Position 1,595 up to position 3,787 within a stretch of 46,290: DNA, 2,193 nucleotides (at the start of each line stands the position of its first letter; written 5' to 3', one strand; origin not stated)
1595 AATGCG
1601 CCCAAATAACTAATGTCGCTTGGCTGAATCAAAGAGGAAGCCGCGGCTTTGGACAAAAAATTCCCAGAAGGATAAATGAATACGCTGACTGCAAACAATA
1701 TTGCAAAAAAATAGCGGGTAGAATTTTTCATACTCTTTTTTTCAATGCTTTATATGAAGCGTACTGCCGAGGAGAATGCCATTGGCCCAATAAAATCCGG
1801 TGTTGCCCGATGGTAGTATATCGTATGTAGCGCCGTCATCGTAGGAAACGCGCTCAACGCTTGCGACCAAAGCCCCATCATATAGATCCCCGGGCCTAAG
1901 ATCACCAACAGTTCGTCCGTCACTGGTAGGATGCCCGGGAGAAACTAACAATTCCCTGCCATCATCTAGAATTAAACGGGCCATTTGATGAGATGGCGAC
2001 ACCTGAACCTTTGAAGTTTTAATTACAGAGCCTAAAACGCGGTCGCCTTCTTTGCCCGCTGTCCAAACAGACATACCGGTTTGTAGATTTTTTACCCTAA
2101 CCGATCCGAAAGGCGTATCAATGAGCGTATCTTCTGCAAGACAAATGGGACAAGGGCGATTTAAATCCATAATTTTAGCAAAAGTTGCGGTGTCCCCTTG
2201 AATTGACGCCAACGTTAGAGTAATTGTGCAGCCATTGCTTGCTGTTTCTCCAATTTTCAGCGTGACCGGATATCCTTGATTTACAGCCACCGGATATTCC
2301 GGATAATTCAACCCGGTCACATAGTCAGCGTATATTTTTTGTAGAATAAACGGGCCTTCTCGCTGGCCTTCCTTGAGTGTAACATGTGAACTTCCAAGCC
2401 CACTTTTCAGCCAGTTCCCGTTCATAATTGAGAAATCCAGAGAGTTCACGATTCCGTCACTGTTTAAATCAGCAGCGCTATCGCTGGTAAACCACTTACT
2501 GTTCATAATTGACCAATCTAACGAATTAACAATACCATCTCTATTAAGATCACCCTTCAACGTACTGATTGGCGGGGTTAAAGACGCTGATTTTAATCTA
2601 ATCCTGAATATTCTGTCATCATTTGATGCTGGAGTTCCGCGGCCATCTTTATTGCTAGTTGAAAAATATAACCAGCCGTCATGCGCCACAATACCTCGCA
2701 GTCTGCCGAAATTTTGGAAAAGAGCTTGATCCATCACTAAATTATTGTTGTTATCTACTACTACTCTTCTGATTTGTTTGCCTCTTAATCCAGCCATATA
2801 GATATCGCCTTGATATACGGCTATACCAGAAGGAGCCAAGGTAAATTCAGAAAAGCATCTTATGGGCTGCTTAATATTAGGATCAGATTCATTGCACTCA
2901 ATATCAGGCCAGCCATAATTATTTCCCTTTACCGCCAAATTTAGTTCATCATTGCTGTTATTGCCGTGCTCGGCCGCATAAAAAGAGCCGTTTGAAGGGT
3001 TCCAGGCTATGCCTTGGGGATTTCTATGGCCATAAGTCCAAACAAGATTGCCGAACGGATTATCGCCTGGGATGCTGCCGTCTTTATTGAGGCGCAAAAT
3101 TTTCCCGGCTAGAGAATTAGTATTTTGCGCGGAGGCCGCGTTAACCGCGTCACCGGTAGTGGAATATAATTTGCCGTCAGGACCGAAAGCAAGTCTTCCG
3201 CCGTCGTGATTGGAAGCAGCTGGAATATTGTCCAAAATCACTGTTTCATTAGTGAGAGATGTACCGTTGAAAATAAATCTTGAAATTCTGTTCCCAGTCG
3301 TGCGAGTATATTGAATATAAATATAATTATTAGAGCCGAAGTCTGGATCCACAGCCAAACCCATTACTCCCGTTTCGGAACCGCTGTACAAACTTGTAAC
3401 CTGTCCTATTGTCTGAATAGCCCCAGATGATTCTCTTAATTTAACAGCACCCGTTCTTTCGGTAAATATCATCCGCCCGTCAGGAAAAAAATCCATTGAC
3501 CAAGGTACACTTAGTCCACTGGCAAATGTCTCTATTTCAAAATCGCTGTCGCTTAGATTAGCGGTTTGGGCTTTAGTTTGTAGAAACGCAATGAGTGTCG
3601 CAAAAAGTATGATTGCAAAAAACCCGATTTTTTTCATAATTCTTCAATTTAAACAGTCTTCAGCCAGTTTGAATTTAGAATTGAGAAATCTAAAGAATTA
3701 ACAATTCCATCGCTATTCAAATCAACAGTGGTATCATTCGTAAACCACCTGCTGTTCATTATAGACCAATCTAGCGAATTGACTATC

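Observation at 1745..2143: Hint (Hedgehog/intein-like) domain at the extreme C-terminus of a dockerin-bearing sugar dehydrogenase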

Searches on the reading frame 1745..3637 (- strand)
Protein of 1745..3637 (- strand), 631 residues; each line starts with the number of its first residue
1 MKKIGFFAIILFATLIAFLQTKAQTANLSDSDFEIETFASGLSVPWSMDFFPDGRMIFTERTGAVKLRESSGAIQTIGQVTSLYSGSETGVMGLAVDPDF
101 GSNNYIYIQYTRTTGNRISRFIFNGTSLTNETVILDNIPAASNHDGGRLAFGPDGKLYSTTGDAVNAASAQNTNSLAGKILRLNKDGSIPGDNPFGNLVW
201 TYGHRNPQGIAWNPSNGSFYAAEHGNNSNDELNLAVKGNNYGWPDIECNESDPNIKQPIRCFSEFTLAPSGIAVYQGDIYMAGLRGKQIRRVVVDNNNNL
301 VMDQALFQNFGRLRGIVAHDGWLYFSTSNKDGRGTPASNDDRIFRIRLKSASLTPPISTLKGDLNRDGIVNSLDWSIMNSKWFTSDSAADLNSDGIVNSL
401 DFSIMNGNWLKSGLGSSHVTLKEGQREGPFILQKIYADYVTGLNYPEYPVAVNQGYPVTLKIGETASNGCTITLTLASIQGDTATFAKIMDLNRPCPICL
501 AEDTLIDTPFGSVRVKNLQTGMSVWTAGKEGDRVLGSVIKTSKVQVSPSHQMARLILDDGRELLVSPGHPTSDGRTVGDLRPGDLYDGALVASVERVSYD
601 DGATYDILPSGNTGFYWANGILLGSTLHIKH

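Call 3: search_protein_families(library=pfam, proteins=[window:1745-3637:-], max_evalue=10)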
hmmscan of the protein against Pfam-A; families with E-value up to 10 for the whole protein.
window:1745-3637:- (631 aa): 9 families
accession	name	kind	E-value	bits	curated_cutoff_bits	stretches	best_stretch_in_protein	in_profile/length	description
PF07995.17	GSDH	-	4.5e-80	269.9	25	1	42-333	1-329/332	Glucose / Sorbosone dehydrogenase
PF00404.24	Dockerin_1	-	6.3e-09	36.3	22.9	1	361-406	1-53/57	Dockerin type I domain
PF13403.11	Hint_2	-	6.6e-06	27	28.4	1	498-569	1-81/147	Hint domain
PF08450.18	SGL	-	0.0067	16.5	26.3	1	149-233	91-162/246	SMP-30/Gluconolactonase/LRE-like region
PF14623.11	Vint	-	0.007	16.6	27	1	499-572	2-65/166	Hint-domain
PF00400.38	WD40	-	0.016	16.2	27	0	46-59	15-28/39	WD domain, G-beta repeat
PF20067.5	SSL_N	-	0.082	13.2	18.9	0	149-161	26-38/46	Strictosidine synthase-like, N-terminal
PF23451.1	Zn_ribbon_PaaD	-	0.24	11.5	27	1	494-517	15-38/53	PaaD zinc beta ribbon domain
PF01436.27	NHL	-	0.38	11.3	20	1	206-227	3-23/28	NHL repeat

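Call 4: search_protein_families(library=ncbifam, proteins=[window:1745-3637:-], max_evalue=10)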
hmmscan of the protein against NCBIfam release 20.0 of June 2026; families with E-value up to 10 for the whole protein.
window:1745-3637:- (631 aa): 6 families
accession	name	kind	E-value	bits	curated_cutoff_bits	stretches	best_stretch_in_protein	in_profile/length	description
TIGR03606.1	non_repeat_PQQ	subfamily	1.2e-48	166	434.55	2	172-247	193-271/454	glucose/sorbosone family PQQ-dependent dehydrogenase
NF033206.1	ScyE_fam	subfamily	0.00012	21.7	80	2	36-97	1-81/333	ScyD/ScyE family protein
NF041540.1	dockerin_GC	domain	0.0046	17.3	29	1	362-403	10-57/67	GC-type dockerin domain-anchored protein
TIGR02604.1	Piru_Ver_Nterm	subfamily_domain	0.013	14.9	122.2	1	146-287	126-283/367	PVC-type heme-binding CxxCH protein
NF049990.1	CellobisidaseCelK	equivalog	0.016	13.3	1700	1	360-407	828-880/889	cellulose 1,4-beta-cellobiosidase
TIGR01445.1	intein_Nterm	domain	0.13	13.3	24.5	1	499-570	1-80/83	intein N-terminal splicing region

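Call 26: find_encoding_contigs(protein=window:1745-3637:-, flank=3000, max_places=4)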
Protein window:1745-3637:- (631 aa): 23 contigs read that carry it; 4 places shown.
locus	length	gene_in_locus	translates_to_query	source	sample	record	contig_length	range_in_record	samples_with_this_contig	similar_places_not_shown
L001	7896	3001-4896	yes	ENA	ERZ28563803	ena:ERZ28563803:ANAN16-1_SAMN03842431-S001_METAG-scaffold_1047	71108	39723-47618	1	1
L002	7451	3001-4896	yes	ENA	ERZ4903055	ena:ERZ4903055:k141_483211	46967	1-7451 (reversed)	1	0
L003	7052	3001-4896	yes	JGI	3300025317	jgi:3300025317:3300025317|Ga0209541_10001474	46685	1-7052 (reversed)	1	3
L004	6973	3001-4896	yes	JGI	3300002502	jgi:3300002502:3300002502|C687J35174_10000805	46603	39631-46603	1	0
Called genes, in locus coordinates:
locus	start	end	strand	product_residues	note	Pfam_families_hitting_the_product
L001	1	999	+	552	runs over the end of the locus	PF07602:DUF1565 (faint), PF22842:Pel9A-like_beta_helix, PF13229:Beta_helix (faint), PF00404:Dockerin_1 (weak)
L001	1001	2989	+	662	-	PF00404:Dockerin_1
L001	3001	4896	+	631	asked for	PF07995:GSDH, PF00404:Dockerin_1, PF13403:Hint_2 (weak)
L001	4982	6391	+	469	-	PF00404:Dockerin_1 (weak)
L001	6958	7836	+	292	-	PF03462:PCRF, PF00472:RF-1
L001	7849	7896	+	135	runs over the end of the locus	PF00886:Ribosomal_S16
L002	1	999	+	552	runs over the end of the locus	PF07602:DUF1565 (faint), PF22842:Pel9A-like_beta_helix, PF13229:Beta_helix (faint), PF00404:Dockerin_1 (weak)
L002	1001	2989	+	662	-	PF00404:Dockerin_1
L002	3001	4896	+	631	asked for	PF07995:GSDH, PF00404:Dockerin_1, PF13403:Hint_2 (weak)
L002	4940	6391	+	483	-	PF00404:Dockerin_1 (weak)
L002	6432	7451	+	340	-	?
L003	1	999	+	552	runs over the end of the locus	PF07602:DUF1565 (faint), PF22842:Pel9A-like_beta_helix, PF13229:Beta_helix (faint), PF00404:Dockerin_1 (weak)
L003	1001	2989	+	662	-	PF00404:Dockerin_1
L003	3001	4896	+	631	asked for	PF07995:GSDH, PF00404:Dockerin_1, PF13403:Hint_2 (weak)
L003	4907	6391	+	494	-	PF00404:Dockerin_1 (weak)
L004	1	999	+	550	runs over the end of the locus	PF22842:Pel9A-like_beta_helix, PF07602:DUF1565 (faint), PF13229:Beta_helix (faint), PF00404:Dockerin_1 (weak)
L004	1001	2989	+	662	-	PF00404:Dockerin_1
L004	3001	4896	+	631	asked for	PF07995:GSDH, PF00404:Dockerin_1, PF13403:Hint_2 (weak)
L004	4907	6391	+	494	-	PF00404:Dockerin_1 (weak)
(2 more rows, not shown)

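Call 56: find_homologous_proteins(query=window:1745-3637:-, max_evalue=1e-20)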
Query window:1745-3637:- (631 aa): 5797 proteins with E <= 1e-20 among 8000 candidates; the best 120 are listed.
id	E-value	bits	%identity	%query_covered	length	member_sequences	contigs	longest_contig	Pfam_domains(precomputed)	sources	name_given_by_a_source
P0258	0.0e+0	1446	100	100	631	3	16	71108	PF00404.25,PF07995.18,PF13403.12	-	-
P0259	4.8e-216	737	77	65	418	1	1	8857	PF00404.25,PF07995.18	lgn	-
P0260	1.6e-149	517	40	60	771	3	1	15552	PF23500.2,PF07995.18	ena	-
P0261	7.0e-122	426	52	54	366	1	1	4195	PF07995.18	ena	-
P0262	2.7e-121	424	55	55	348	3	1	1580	PF07995.18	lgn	-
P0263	4.9e-121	423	54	53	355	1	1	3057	PF07995.18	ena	-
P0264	6.7e-121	423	52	55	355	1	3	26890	PF07995.18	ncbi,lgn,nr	ncbi:PQQ-dependent sugar dehydrogenase [Candidatus Pacearchaeota archaeon]|nr:PQQ-dependent sugar de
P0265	3.3e-120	421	53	56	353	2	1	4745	PF07995.18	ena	-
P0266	8.2e-120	419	57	51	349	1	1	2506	PF07995.18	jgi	-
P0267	9.3e-120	419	54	53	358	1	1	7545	PF07995.18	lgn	-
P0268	2.4e-119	418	56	51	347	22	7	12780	PF07995.18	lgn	-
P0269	2.6e-119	418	54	55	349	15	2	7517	PF07995.18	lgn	-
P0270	5.1e-119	417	53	54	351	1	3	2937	PF07995.18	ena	-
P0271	1.1e-118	416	53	55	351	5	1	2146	PF07995.18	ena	-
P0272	1.1e-118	416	55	50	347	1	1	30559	PF07995.18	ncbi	-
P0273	3.1e-118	414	52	55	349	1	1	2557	PF07995.18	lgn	-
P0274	3.3e-118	414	54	53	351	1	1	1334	PF07995.18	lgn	-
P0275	5.4e-118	413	54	55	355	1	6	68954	PF07995.18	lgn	-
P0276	6.0e-118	413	50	55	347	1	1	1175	PF07995.18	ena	-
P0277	6.2e-118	413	54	51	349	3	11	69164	PF07995.18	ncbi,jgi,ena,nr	ncbi:MAG TPA: PQQ-dependent sugar dehydrogenase [Candidatus Nanoarchaeia archaeon]|nr:PQQ-dependent 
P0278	1.4e-117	412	55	50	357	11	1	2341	PF07995.18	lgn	-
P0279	2.0e-117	411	55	49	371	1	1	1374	PF07995.18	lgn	-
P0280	2.5e-117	411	53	52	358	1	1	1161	PF07995.18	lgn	-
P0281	4.8e-117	410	51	55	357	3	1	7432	PF07995.18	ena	-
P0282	5.0e-117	410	55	54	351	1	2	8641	PF07995.18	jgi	-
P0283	8.5e-117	409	53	55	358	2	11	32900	PF07995.18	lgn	-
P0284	9.2e-117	409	55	50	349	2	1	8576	PF07995.18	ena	-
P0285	1.3e-116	409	54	51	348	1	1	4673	PF07995.18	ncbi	-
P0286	1.6e-116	408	52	54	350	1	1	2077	PF07995.18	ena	-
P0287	2.0e-116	408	56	50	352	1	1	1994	PF07995.18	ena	-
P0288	3.3e-116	407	52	54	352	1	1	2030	PF07995.18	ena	-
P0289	4.4e-116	407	51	55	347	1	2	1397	PF07995.18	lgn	-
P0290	5.2e-116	407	55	51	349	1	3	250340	PF07995.18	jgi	jgi:glucose/arabinose dehydrogenase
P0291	7.9e-116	406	54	51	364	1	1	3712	PF07995.18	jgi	-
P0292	8.8e-116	406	53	53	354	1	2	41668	PF07995.18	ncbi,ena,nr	ncbi:MAG: PQQ-dependent sugar dehydrogenase [Nanoarchaeota archaeon]|nr:PQQ-dependent sugar dehydrog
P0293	1.5e-115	405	51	55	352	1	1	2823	PF07995.18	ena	-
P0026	2.8e-115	404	66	43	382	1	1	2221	PF00404.25,PF00050.27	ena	-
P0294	3.9e-115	404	54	51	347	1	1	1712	PF07995.18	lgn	-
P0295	4.1e-115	404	52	54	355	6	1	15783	PF07995.18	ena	-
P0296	4.7e-115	404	54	51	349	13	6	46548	PF07995.18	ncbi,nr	ncbi:MAG: PQQ-dependent sugar dehydrogenase [Euryarchaeota archaeon]|nr:PQQ-dependent sugar dehydrog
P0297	5.6e-115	403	54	51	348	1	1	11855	PF07995.18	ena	-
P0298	5.7e-115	403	52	54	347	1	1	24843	PF07995.18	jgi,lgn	-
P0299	5.8e-115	403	53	52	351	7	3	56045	PF07995.18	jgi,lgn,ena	-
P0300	6.3e-115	403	55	51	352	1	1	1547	PF07995.18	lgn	-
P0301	1.2e-114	402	52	54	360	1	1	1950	PF07995.18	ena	-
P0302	1.3e-114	402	55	50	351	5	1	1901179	PF07995.18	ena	-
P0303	1.4e-114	402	52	55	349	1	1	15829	PF07995.18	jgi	jgi:aldose sugar dehydrogenase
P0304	1.8e-114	402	54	51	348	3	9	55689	PF07995.18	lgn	-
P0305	1.9e-114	402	50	55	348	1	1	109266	PF07995.18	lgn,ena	-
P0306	2.4e-114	401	52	54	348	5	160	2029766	PF07995.18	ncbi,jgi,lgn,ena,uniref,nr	ncbi:MAG: hypothetical protein PWQ15_765 [Methanobacterium sp.]|jgi:glucose/arabinose dehydrogenase|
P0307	3.1e-114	401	54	51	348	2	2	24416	PF07995.18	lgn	-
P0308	3.2e-114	401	51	55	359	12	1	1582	PF07995.18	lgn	-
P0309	3.2e-114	401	56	50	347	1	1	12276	PF07995.18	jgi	jgi:glucose/arabinose dehydrogenase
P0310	3.2e-114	401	55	50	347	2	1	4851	PF07995.18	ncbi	-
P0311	5.4e-114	400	51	54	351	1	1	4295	PF07995.18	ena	-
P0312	6.0e-114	400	52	55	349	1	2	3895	PF07995.18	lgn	-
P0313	6.3e-114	400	56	50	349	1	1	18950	PF07995.18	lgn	-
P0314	6.9e-114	400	53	50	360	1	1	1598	PF07995.18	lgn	-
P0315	8.0e-114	400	52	54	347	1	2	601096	PF07995.18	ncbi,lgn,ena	-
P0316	8.7e-114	399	53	50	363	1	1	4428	PF07995.18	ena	-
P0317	1.0e-113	399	52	55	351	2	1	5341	PF07995.18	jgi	jgi:aldose sugar dehydrogenase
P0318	1.0e-113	399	52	51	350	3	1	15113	PF07995.18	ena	-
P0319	1.2e-113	399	54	50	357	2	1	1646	PF22807.3,PF07995.18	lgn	-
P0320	1.5e-113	399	52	54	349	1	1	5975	PF07995.18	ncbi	-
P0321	1.5e-113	399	54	51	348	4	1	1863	PF07995.18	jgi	jgi:glucose/arabinose dehydrogenase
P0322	1.8e-113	398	52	53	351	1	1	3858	PF07995.18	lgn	-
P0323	2.0e-113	398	52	51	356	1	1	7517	PF07995.18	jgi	-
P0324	2.0e-113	398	55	50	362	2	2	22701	PF07995.18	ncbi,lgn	-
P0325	2.1e-113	398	51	55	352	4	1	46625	PF07995.18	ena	-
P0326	2.5e-113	398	54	50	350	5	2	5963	PF07995.18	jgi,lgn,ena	-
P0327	2.8e-113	398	52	54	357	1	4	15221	PF07995.18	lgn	-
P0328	3.0e-113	398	53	53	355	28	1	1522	PF07995.18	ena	-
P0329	3.2e-113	398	55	49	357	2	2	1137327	PF07995.18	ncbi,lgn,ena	-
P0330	3.2e-113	398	50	55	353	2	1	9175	PF07995.18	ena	-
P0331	3.3e-113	397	53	51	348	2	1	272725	PF07995.18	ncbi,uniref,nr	ncbi:PQQ-dependent sugar dehydrogenase [Methanobacterium alcaliphilum]|uniref:PQQ-dependent sugar de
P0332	3.9e-113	397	52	54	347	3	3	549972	PF07995.18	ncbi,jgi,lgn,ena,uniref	ncbi:PQQ-dependent sugar dehydrogenase [Methanobacterium sp.]|uniref:PQQ-dependent sugar dehydrogena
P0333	4.0e-113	397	51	55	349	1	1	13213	PF07995.18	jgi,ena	-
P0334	4.8e-113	397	54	51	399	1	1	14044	PF07995.18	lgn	-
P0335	5.0e-113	397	52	55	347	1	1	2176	PF07995.18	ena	-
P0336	5.1e-113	397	53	53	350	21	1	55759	PF07995.18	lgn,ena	-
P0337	6.1e-113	397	51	55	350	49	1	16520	PF07995.18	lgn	-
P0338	6.2e-113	397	51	52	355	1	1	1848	PF07995.18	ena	-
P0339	7.5e-113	396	54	50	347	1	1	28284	PF22807.3,PF07995.18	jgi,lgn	-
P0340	9.9e-113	396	55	50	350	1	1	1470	PF07995.18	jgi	jgi:aldose sugar dehydrogenase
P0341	1.0e-112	396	51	55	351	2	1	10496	PF07995.18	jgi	jgi:aldose sugar dehydrogenase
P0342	1.2e-112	396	54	51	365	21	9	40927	PF07995.18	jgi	-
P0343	1.2e-112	396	51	55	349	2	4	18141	PF07995.18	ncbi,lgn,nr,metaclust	ncbi:MAG: glucose/sorbosone dehydrogenase [Methanobacterium sp. Maddingley MBC34]|nr:MAG: glucose/so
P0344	1.3e-112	396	55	50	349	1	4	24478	PF07995.18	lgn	-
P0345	1.4e-112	395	52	55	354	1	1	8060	PF07995.18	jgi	jgi:aldose sugar dehydrogenase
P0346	1.5e-112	395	53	51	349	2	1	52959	PF07995.18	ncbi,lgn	ncbi:Aldose sugar dehydrogenase YliI [anaerobic digester metagenome]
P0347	1.8e-112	395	52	54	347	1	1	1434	PF07995.18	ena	-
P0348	2.0e-112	395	51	55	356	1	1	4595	PF07995.18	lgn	-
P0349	2.4e-112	395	50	54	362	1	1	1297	PF07995.18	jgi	jgi:glucose/arabinose dehydrogenase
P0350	2.6e-112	395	52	55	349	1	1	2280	PF07995.18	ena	-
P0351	2.6e-112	395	51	55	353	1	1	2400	PF22807.3,PF07995.18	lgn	-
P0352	3.0e-112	394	51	55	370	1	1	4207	PF07995.18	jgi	jgi:glucose/arabinose dehydrogenase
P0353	3.1e-112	394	57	49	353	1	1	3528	PF07995.18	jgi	jgi:glucose/arabinose dehydrogenase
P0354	3.8e-112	394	54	52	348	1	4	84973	PF07995.18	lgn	-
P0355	3.9e-112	394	55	49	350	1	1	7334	PF07995.18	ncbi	-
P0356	4.2e-112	394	50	55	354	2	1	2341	PF07995.18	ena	-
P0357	4.4e-112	394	51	52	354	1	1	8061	PF07995.18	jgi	-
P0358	4.9e-112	394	51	55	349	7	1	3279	PF07995.18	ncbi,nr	ncbi:MAG: PQQ-dependent sugar dehydrogenase [Methanobacterium sp.]|nr:PQQ-dependent sugar dehydrogen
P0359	5.0e-112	394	55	49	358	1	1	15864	PF07995.18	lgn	-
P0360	5.9e-112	393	50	55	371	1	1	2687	PF07995.18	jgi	jgi:glucose/arabinose dehydrogenase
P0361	6.3e-112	393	52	54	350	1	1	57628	PF07995.18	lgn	-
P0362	8.1e-112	393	52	55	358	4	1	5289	PF07995.18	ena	-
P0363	8.2e-112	393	55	50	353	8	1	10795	PF07995.18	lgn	-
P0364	8.6e-112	393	55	50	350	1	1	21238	PF07995.18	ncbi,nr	ncbi:MAG: PQQ-dependent sugar dehydrogenase [Methanobacterium sp.]|nr:PQQ-dependent sugar dehydrogen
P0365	8.8e-112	393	52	51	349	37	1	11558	PF07995.18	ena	-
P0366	1.0e-111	393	53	52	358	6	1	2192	PF07995.18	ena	-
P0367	1.0e-111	393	49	55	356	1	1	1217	PF07995.18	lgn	-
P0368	1.1e-111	392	51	55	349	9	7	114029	PF07995.18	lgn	-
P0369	1.2e-111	392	52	55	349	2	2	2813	PF07995.18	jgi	jgi:glucose/arabinose dehydrogenase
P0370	1.3e-111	392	52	51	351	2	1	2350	PF07995.18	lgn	-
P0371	1.4e-111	392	51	54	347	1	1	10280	PF07995.18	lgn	-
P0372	1.5e-111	392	51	54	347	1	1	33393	PF07995.18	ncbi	ncbi:MAG: PQQ-dependent sugar dehydrogenase [Methanobacteriaceae archaeon]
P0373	1.5e-111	392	51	54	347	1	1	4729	PF07995.18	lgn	-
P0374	1.7e-111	392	52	50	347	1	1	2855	PF07995.18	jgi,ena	-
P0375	2.2e-111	391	52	55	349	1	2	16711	PF07995.18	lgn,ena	-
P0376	2.8e-111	391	55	48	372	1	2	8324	PF07995.18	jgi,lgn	-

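Call 69: find_encoding_contigs(protein=P0259, flank=4000, max_places=2)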
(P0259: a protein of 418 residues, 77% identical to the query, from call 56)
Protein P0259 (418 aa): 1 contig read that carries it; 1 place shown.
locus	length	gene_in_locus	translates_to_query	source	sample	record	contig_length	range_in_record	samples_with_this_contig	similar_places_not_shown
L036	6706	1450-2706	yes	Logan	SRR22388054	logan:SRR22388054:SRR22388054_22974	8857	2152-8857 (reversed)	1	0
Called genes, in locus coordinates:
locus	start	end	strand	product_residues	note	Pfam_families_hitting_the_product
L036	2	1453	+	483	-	?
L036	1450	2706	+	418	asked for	PF07995:GSDH, PF00404:Dockerin_1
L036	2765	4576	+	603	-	PF14592:Chondroitinas_B (weak), PF22842:Pel9A-like_beta_helix, PF13229:Beta_helix, PF00404:Dockerin_1 (weak)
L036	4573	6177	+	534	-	PF07602:DUF1565 (faint), PF22842:Pel9A-like_beta_helix, PF00404:Dockerin_1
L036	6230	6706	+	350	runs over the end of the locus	PF03965:Penicillinase_R, PF02661:Fic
